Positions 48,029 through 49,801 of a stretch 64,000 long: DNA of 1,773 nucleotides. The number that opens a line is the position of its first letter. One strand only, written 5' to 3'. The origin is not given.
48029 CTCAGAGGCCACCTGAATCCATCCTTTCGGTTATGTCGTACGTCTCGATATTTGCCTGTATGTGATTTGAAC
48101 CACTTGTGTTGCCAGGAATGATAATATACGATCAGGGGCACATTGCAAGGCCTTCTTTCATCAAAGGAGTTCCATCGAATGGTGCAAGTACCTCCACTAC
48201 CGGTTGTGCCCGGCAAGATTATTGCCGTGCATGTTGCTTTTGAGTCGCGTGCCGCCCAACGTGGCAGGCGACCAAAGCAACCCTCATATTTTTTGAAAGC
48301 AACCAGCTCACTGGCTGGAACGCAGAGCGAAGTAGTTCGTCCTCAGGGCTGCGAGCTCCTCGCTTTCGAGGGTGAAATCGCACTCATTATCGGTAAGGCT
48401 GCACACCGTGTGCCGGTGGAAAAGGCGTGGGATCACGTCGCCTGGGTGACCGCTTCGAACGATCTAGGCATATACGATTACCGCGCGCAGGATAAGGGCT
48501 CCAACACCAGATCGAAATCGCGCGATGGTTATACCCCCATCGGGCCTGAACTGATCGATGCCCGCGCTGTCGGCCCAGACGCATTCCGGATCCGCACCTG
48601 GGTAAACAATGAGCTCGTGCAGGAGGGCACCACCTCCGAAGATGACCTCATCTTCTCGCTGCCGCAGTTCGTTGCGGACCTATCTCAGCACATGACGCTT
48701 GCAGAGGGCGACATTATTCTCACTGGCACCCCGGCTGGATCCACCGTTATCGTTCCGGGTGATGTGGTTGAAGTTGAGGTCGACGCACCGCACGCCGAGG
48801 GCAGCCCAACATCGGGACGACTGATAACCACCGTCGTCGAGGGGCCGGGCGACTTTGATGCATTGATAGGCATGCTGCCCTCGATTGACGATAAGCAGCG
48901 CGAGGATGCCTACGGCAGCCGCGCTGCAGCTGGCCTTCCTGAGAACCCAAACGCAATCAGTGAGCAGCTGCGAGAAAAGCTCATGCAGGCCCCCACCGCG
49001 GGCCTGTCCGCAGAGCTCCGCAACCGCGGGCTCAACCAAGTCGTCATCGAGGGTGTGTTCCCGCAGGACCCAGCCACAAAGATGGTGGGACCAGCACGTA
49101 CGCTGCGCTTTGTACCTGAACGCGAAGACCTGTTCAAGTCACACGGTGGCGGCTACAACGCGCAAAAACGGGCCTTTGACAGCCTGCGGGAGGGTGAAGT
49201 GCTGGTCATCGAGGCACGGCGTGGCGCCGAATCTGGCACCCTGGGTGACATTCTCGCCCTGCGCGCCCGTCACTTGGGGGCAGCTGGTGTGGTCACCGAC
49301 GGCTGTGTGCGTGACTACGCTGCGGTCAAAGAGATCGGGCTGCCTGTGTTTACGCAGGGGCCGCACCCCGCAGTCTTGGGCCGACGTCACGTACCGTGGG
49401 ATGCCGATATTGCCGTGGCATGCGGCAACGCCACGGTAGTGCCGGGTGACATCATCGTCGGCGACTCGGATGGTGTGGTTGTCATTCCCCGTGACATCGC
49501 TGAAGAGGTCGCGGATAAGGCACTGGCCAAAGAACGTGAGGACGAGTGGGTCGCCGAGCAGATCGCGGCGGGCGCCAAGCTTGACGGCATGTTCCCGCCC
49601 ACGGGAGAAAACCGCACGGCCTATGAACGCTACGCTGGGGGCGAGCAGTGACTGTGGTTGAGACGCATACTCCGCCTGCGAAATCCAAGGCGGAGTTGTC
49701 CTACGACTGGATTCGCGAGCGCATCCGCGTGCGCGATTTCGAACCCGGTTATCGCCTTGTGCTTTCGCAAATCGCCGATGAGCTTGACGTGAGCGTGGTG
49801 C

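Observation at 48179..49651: FAH-RraA domain fusion as first gene of a homoprotocatechuate meta-cleavage operon that lacks hpaF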

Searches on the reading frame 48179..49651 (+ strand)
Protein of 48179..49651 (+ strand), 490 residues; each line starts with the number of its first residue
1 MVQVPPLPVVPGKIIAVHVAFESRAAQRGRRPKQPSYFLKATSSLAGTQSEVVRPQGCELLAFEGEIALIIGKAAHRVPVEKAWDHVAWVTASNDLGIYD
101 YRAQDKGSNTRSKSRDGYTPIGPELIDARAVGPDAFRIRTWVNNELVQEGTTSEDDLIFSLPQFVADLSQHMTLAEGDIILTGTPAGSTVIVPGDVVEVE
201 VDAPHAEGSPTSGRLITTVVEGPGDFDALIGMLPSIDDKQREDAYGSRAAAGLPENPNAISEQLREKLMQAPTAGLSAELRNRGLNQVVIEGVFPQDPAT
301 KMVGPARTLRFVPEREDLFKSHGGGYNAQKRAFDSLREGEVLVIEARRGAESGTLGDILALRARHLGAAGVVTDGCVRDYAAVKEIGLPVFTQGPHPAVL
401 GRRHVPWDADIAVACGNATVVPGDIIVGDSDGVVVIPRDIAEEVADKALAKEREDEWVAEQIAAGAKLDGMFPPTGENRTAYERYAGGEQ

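Call 5: search_protein_families(library=pfam, proteins=[window:48179-49651:+], max_evalue=0.001)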
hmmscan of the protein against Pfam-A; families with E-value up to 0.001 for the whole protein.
window:48179-49651:+ (490 aa): 2 families
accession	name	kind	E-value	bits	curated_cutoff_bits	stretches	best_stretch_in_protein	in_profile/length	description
PF01557.24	FAA_hydrolase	-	3e-49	168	23.9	1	18-219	6-213/214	Fumarylacetoacetate (FAA) hydrolase C-terminal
PF03737.21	RraA-like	-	9.7e-34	117.2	24.5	1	273-435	1-152/152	Aldolase/RraA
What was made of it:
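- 48200..48844 (+): FAH domain (aa 8-222), resembling the C-terminal decarboxylase domain of HpcE; metal triad E64/E66/D95 and K113. PF01557, E 3e-49 (call 5).
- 48965..49639 (+): RraA-like domain plus C-terminal helices (aa 263-487), with putative active-site residues D357, R378, D379 and D455. PF03737, E 1e-33 (call 5).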

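Call 6: search_protein_families(library=ncbifam, proteins=[window:48179-49651:+], max_evalue=0.00001)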
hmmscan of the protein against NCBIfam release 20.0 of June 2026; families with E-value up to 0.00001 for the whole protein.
window:48179-49651:+ (490 aa): 14 families
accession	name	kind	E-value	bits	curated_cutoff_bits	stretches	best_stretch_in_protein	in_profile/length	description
NF009399.0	PRK12764.1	equivalog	1.5e-236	786.2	444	1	6-488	16-496/501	fumarylacetoacetate hydrolase family protein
NF006093.0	PRK08245.1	subfamily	2.7e-68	229.9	208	1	260-485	6-234/240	hypothetical protein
TIGR02303.1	HpaG-C-term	equivalog_domain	2.9e-44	151.4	276.4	1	7-202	38-233/245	4-hydroxyphenylacetate degradation bifunctional isomerase/decarboxylase, C-terminal subunit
NF011750.0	PRK15203.1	equivalog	2.3e-42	145.3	811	1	15-202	226-413/429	4-hydroxyphenylacetate degradation bifunctional isomerase/decarboxylase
NF004850.0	PRK06201.1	subfamily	2.4e-30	105.7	231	1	257-466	12-207/222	hypothetical protein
TIGR02305.1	HpaG-N-term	equivalog_domain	1.3e-29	103.1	228.65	1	31-202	29-196/205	4-hydroxyphenylacetate degradation bifunctional isomerase/decarboxylase, N-terminal subunit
NF053535.1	DhyDRhmHlse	equivalog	1e-28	100.5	500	1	12-188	71-247/284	2,4-didehydro-3-deoxy-L-rhamnonate hydrolase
NF005442.0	PRK07028.1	equivalog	2e-26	92.6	593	1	258-468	223-417/430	bifunctional hexulose-6-phosphate synthase/ribonuclease regulator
NF006731.0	PRK09262.1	equivalog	6.6e-24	84.7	179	1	332-466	75-208/229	4-carboxy-4-hydroxy-2-oxoadipate aldolase/oxaloacetate decarboxylase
TIGR02798.1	ligK_PcmE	equivalog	3.7e-22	79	304.5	1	332-465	69-201/222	4-carboxy-4-hydroxy-2-oxoadipate aldolase/oxaloacetate decarboxylase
NF007967.0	PRK10691.1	equivalog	4e-17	62.3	201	1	15-203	20-211/219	fumarylacetoacetate hydrolase family protein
NF006875.0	PRK09372.1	equivalog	2e-14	53.6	136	1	332-440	51-158/161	ribonuclease E activity regulator RraA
TIGR01935.1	NOT-MenG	subfamily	2e-13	50.4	123.8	1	335-435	50-149/150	RraA family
NF009134.0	PRK12487.1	equivalog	2.1e-12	47.1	196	1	337-436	56-154/161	putative 4-hydroxy-4-methyl-2-oxoglutarate aldolase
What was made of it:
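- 48179..49651 (+): Fusion gene, the actinobacterial 'hpaG'; 490 aa. Full-length match to NCBIfam NF009399/PRK12764: 786 bits against a cut-off of 444 (call 6).
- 48965..49639 (+): NF006093/PRK08245 subfamily: 230 bits against a cut-off of 208 (call 6).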

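Call 7: find_homologous_proteins(query=window:48179-49651:+)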
Query window:48179-49651:+ (490 aa): 7295 proteins with E <= 0.001 among 8000 candidates; the best 120 are listed.
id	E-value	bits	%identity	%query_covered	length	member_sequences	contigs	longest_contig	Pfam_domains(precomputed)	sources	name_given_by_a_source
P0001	0.0e+0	1090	100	100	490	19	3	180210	PF01557.24,PF03737.22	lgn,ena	-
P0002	1.5e-269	913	85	98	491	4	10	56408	PF01557.24,PF03737.22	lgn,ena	-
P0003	1.8e-266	903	84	98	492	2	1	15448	PF01557.24,PF03737.22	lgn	-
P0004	6.3e-252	855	79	98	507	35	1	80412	PF01557.24,PF03737.22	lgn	-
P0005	7.5e-248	841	79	98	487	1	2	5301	PF01557.24,PF03737.22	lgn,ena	-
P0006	1.1e-247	841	78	99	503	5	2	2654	PF01557.24,PF03737.22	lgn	-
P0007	3.8e-247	839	77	99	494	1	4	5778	PF01557.24,PF03737.22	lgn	-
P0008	1.0e-246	838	78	99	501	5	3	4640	PF01557.24,PF03737.22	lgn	-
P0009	6.7e-246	835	77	99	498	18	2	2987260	PF01557.24,PF03737.22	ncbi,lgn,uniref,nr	ncbi:Homoprotocatechuate catabolism bifunctional isomerase/decarboxylase [Corynebacterium faecale]|u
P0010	2.7e-244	830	78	98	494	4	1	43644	PF01557.24,PF03737.22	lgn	-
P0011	9.1e-244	828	78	98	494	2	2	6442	PF01557.24,PF03737.22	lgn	-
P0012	1.1e-243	828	77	99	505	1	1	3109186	PF01557.24,PF03737.22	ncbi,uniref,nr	ncbi:Homoprotocatechuate catabolism bifunctional isomerase/decarboxylase [Corynebacterium occultum]|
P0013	3.0e-243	826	76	99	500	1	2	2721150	PF01557.24,PF03737.22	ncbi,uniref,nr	ncbi:Homoprotocatechuate catabolism bifunctional isomerase/decarboxylase [Corynebacterium atrinae]|u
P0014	2.9e-242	823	76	98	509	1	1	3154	PF01557.24,PF03737.22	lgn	-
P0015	2.5e-241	820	76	99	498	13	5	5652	PF01557.24,PF03737.22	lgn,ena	-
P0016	2.5e-241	820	75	99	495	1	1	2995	PF01557.24,PF03737.22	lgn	-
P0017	2.5e-241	820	76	99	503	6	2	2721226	PF01557.24,PF03737.22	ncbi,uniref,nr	ncbi:fumarylacetoacetate hydrolase family protein [Corynebacterium testudinoris]|uniref:2-keto-4-pen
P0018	2.8e-241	820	77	98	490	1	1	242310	PF01557.24,PF03737.22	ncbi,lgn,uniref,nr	ncbi:fumarylacetoacetate hydrolase family protein [Corynebacterium sp. UBA2622]|uniref:fumarylacetoa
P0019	5.6e-241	819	77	98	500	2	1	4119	PF01557.24,PF03737.22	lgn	-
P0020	2.4e-240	817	76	99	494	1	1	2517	PF01557.24,PF03737.22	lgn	-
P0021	3.0e-239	813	77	98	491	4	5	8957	PF01557.24,PF03737.22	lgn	-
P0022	1.2e-238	811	74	99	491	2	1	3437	PF01557.24,PF03737.22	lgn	-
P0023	1.3e-238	811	77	98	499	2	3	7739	PF01557.24,PF03737.22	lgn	-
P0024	6.0e-238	809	76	99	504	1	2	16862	PF01557.24,PF03737.22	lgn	-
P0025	1.2e-236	805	75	99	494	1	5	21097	PF01557.24,PF03737.22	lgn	-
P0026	2.0e-236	804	75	99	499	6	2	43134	PF01557.24,PF03737.22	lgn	-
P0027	2.7e-236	803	74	98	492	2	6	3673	PF01557.24,PF03737.22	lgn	-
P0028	8.5e-236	802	75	99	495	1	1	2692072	PF01557.24,PF03737.22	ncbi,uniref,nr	ncbi:fumarylacetoacetate hydrolase family protein [Corynebacterium epidermidicanis]|uniref:2-keto-4-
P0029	1.7e-235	801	74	99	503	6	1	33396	PF01557.24,PF03737.22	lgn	-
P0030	3.4e-235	800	75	99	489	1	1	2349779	PF01557.24,PF03737.22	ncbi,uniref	ncbi:fumarylacetoacetate hydrolase family protein [Corynebacterium mayonis]|uniref:fumarylacetoaceta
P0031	7.1e-235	799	73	99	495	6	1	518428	PF01557.24,PF03737.22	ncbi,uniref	ncbi:fumarylacetoacetate hydrolase family protein [Corynebacterium sp. H130]|uniref:fumarylacetoacet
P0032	4.3e-234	796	75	98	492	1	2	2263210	PF01557.24,PF03737.22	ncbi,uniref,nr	ncbi:fumarylacetoacetate hydrolase family protein [Corynebacterium gerontici]|uniref:Homoprotocatech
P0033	2.3e-233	794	76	97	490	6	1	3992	PF01557.24,PF03737.22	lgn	-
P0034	4.1e-232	790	74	98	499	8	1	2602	PF01557.24,PF03737.22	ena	-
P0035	4.4e-232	789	75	98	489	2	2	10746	PF01557.24,PF03737.22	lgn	-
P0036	5.4e-232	789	73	98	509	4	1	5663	PF01557.24,PF03737.22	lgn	-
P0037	6.5e-231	786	72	99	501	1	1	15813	PF01557.24,PF03737.22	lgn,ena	-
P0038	1.6e-230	784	72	99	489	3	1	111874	PF01557.24,PF03737.22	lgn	-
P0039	7.7e-229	779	75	98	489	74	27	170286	PF01557.24,PF03737.22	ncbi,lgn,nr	ncbi:TPA: fumarylacetoacetate hydrolase family protein [Corynebacterium striatum]|nr:fumarylacetoace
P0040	5.8e-228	776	74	99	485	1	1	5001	PF01557.24,PF03737.22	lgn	-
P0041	1.7e-227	774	74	98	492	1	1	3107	PF01557.24,PF03737.22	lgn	-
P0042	2.2e-227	774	75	97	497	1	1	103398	PF01557.24,PF03737.22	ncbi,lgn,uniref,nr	ncbi:fumarylacetoacetate hydrolase family protein [Corynebacterium sp.]|uniref:fumarylacetoacetate h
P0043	2.6e-227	774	73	98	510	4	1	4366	PF01557.24,PF03737.22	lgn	-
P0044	2.6e-227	774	74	98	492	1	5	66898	PF01557.24,PF03737.22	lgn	-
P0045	2.9e-227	774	73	98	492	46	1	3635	PF01557.24,PF03737.22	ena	-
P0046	4.5e-227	773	72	98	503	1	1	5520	PF01557.24,PF03737.22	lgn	-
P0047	7.6e-227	772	73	98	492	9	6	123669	PF01557.24,PF03737.22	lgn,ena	-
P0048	8.4e-227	772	73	98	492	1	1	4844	PF01557.24,PF03737.22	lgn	-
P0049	1.2e-226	772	74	98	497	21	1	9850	PF01557.24,PF03737.22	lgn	-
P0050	2.5e-226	771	73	97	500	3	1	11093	PF01557.24,PF03737.22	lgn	-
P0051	2.7e-226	770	72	99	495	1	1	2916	PF01557.24,PF03737.22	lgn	-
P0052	3.1e-226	770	73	99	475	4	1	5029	PF01557.24,PF03737.22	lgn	-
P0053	5.1e-226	769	73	99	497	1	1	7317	PF01557.24,PF03737.22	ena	-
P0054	2.8e-225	767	72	99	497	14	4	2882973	PF01557.24,PF03737.22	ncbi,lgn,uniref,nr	ncbi:fumarylacetoacetate hydrolase family protein [Auritidibacter ignavus]|uniref:Fumarylacetoacetat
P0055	1.1e-224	765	72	98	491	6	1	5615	PF01557.24,PF03737.22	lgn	-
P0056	1.4e-224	765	72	98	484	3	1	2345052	PF01557.24,PF03737.22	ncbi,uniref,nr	ncbi:fumarylacetoacetate hydrolase family protein [Corynebacterium pseudopelargi]|uniref:Homoprotoca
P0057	2.2e-224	764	73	98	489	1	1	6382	PF01557.24,PF03737.22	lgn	-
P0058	9.4e-224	762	71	98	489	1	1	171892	PF01557.24,PF03737.22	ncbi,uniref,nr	ncbi:fumarylacetoacetate hydrolase family protein [Corynebacterium lizhenjunii]|uniref:fumarylacetoa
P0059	2.0e-223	761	72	99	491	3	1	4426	PF01557.24,PF03737.22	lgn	-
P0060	2.6e-223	761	70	99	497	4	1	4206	PF01557.24,PF03737.22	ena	-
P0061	8.1e-223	759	74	97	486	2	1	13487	PF01557.24,PF03737.22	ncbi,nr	ncbi:MAG: fumarylacetoacetate hydrolase family protein [Corynebacterium glucuronolyticum]|nr:fumaryl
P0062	1.5e-222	758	72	98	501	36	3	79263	PF01557.24,PF03737.22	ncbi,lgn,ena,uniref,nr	ncbi:fumarylacetoacetate hydrolase family protein [Corynebacterium flavescens]|uniref:fumarylacetoac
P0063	1.6e-222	758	71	97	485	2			PF01557.24,PF03737.22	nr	nr:fumarylacetoacetate hydrolase family protein [Corynebacterium mendelii]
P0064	1.8e-222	758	71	98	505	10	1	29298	PF01557.24,PF03737.22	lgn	-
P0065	2.0e-222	758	70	99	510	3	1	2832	PF01557.24,PF03737.22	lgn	-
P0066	4.7e-222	756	73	98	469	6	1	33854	PF01557.24,PF03737.22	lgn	-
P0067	6.6e-222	756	73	98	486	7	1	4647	PF01557.24,PF03737.22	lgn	-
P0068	1.1e-221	755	71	99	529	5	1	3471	PF01557.24,PF03737.22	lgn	-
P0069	1.6e-221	755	71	98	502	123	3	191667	PF01557.24,PF03737.22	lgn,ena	-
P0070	2.4e-221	754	71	97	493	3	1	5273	PF01557.24,PF03737.22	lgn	-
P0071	3.0e-221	754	70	99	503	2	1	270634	PF01557.24,PF03737.22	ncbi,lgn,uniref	ncbi:fumarylacetoacetate hydrolase family protein [Kocuria sp. cx-455]|uniref:fumarylacetoacetate hy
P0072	6.1e-221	753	70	99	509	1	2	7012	PF01557.24,PF03737.22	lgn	-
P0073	1.2e-220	752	70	99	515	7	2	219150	PF01557.24,PF03737.22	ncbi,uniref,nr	ncbi:fumarylacetoacetate hydrolase family protein [Rothia nasisuis]|uniref:fumarylacetoacetate hydro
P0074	2.3e-220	751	70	98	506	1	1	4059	PF01557.24,PF03737.22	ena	-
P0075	2.3e-220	751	71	98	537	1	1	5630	PF01557.24,PF03737.22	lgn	-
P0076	2.4e-220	751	70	99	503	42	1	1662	PF01557.24,PF03737.22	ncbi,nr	ncbi:MAG: fumarylacetoacetate hydrolase family protein [Kocuria rhizophila]|nr:MAG: fumarylacetoacet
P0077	3.1e-220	750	72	99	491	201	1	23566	PF01557.24,PF03737.22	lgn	-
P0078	3.7e-220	750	69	100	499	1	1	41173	PF01557.24,PF03737.22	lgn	-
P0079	8.4e-220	749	69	100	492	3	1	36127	PF01557.24,PF03737.22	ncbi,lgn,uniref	ncbi:fumarylacetoacetate hydrolase family protein [Rothia sp. P5766]|uniref:fumarylacetoacetate hydr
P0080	8.9e-220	749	72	98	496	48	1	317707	PF01557.24,PF03737.22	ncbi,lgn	ncbi:fumarylacetoacetate hydrolase family protein [Corynebacterium minutissimum]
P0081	1.6e-219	748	71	99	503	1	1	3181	PF01557.24,PF03737.22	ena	-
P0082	3.3e-219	747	70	97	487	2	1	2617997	PF01557.24,PF03737.22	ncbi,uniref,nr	ncbi:fumarylacetoacetate hydrolase family protein [Corynebacterium poyangense]|uniref:Fumarylacetoac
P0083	3.8e-219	747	70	98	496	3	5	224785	PF01557.24,PF03737.22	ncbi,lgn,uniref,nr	ncbi:fumarylacetoacetate hydrolase family protein [Rothia nasimurium]|uniref:fumarylacetoacetate hyd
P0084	4.0e-219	747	70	99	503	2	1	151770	PF01557.24,PF03737.22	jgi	-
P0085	4.1e-219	747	70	98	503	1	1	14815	PF01557.24,PF03737.22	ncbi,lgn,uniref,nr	ncbi:fumarylacetoacetate hydrolase family protein [Kocuria sp.]|uniref:fumarylacetoacetate hydrolase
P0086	4.3e-219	747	72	98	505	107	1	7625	PF01557.24,PF03737.22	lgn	-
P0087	5.8e-219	746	70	98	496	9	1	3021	PF01557.24,PF03737.22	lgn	-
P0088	9.2e-219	746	71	97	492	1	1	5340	PF01557.24,PF03737.22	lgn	-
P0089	9.8e-219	745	70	99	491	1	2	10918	PF01557.24,PF03737.22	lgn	-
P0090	2.0e-218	744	71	98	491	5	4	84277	PF01557.24,PF03737.22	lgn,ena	-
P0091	2.3e-218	744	69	98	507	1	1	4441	PF01557.24,PF03737.22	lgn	-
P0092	4.5e-218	743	71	98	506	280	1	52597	PF01557.24,PF03737.22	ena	-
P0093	8.3e-218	742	69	99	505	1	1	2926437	PF01557.24,PF03737.22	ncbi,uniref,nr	ncbi:fumarylacetoacetate hydrolase family protein [Corynebacterium aquilae]|uniref:fumarylacetoaceta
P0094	1.2e-217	742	72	98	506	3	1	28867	PF01557.24,PF03737.22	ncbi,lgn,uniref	ncbi:fumarylacetoacetate hydrolase family protein [Corynebacterium casei]|uniref:fumarylacetoacetate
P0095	3.2e-217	740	70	99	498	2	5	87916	PF01557.24,PF03737.22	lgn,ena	-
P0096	3.9e-217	740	69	98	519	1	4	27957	PF01557.24,PF03737.22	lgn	-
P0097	1.1e-216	739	71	98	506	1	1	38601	PF01557.24,PF03737.22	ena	-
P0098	1.1e-216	739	71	98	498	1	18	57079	PF01557.24,PF03737.22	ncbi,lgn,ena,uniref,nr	ncbi:fumarylacetoacetate hydrolase family protein [uncultured Corynebacterium sp.]|uniref:fumarylace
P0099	1.2e-216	739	69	98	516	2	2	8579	PF01557.24,PF03737.22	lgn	-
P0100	4.7e-216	737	69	98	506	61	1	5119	PF01557.24,PF03737.22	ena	-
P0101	1.5e-215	735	69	98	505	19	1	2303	PF01557.24,PF03737.22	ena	-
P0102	4.1e-215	734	70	98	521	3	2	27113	PF01557.24,PF03737.22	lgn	-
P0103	9.0e-215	732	68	98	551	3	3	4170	PF01557.24,PF03737.22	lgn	-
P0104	1.5e-214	732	68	99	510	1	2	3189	PF01557.24,PF03737.22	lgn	-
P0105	1.2e-213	729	69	99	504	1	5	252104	PF01557.24,PF03737.22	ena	-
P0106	1.7e-213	728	68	99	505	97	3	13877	PF01557.24,PF03737.22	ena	-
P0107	2.1e-213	728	68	99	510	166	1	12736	PF01557.24,PF03737.22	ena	-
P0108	4.7e-213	727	69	97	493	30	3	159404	PF01557.24,PF03737.22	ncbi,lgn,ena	-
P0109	5.5e-213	726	70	98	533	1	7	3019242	PF01557.24,PF03737.22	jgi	jgi:5-oxopent-3-ene-1,2,5-tricarboxylate decarboxylase/2-hydroxyhepta-2,4-diene-1,7-dioate isomerase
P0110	4.1e-212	724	66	98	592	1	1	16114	PF01557.24,PF03737.22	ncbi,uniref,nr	ncbi:fumarylacetoacetate hydrolase family protein [Rothia sp. AR01]|uniref:Fumarylacetoacetate hydro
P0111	6.5e-212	723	69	98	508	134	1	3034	PF01557.24,PF03737.22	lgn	-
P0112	9.1e-212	722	69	98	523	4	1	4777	PF01557.24,PF03737.22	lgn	-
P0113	3.2e-211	721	68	98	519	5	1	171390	PF01557.24,PF03737.22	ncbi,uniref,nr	ncbi:fumarylacetoacetate hydrolase family protein [Kocuria massiliensis]|uniref:fumarylacetoacetate 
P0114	3.5e-211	721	67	99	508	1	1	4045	PF01557.24,PF03737.22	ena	-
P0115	7.0e-211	720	69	97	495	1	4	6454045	PF01557.24,PF03737.22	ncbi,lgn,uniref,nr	ncbi:fumarylacetoacetate hydrolase family protein [Nocardia farcinica]|uniref:fumarylacetoacetate hy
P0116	7.8e-211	719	67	99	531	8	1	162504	PF01557.24,PF03737.22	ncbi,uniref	ncbi:fumarylacetoacetate hydrolase family protein [Rothia sp. HC945]|uniref:fumarylacetoacetate hydr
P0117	8.8e-211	719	68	98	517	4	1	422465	PF01557.24,PF03737.22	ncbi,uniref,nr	ncbi:fumarylacetoacetate hydrolase family protein [Rothia uropygialis]|uniref:fumarylacetoacetate hy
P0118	1.1e-210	719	64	99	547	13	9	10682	PF01557.24,PF03737.22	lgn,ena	-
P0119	1.4e-210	719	66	98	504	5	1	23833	PF01557.24,PF03737.22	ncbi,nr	ncbi:MAG: fumarylacetoacetate hydrolase family protein [Rothia sp. (in: high G+C Gram-positive bacte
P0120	1.5e-210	718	68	97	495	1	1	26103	PF01557.24,PF03737.22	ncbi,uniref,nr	ncbi:fumarylacetoacetate hydrolase family protein [Nocardia farcinica]|uniref:fumarylacetoacetate hy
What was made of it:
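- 48179..49651 (+): All 120 best homologues carry both Pfam domains (call 7).
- Checked: This is far beyond chance, and more than 100 database homologues at 64-100% identity carry both domains (call 7).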

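Call 11: search_solved_structures(query=window:48179-49651:+, max_evalue=0.001)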
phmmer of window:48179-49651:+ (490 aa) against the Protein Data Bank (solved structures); distinct sequences matched with E-value up to 0.001: 34.
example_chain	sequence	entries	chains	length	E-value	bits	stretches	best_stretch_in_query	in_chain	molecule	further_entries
1gtt_A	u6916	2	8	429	3.7e-55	191.1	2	4-203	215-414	4-HYDROXYPHENYLACETATE DEGRADATION BIFUNCTIONAL ISOMERASE/DECARBOXYLASE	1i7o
5x15_A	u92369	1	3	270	3.1e-38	135.3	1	266-487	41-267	Putative transferase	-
1wzo_A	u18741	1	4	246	5.6e-33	118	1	7-206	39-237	HpcE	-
3rr6_A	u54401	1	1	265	2.7e-25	92.6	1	8-203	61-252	Putative uncharacterized protein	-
2dfu_A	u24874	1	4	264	3.5e-25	92.3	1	8-203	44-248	probable 2-hydroxyhepta-2,4-diene-1,7-dioate isomerase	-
8sky_A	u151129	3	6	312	1.9e-24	89.8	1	6-188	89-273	Fumarylacetoacetate hydrolase family protein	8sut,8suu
3qdf_A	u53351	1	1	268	1.1e-23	87.3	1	11-203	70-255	2-hydroxyhepta-2,4-diene-1,7-dioate isomerase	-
4pfz_A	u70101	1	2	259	2.7e-23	86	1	8-203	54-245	5-carboxymethyl-2-hydroxymuconate delta-isomerase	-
6v77_A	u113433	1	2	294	3.1e-23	85.8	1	7-188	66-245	Putative HpcE protein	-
8gsr_A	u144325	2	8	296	6.7e-21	78.1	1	11-187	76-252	L-2,4-diketo-3-deoxyrhamnonate hydrolase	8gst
6jvv_A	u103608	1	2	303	7.6e-21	77.9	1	6-203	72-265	maleylpyruvate hydrolase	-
6jvw_A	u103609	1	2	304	7.7e-21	77.9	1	6-203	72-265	maleylpyruvate hydrolase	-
4dbf_A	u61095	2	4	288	9.5e-21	77.6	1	8-210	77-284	2-HYDROXYHEPTA-2,4-DIENE-1,7-DIOATE ISOMERASE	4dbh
6sbi_A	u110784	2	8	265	6.1e-20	75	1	31-203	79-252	Acylpyruvase FAHD1, mitochondrial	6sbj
6iym_A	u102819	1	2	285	2.7e-18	69.5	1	36-201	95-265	5-oxopent-3-ene-1,2,5-tricarboxylate decarboxylase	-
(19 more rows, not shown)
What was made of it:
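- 48200..48844 (+): Best PDB match is the C-terminal domain of 1gtt/1i7o (aa 215-414), E 3.7e-55 (call 11).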
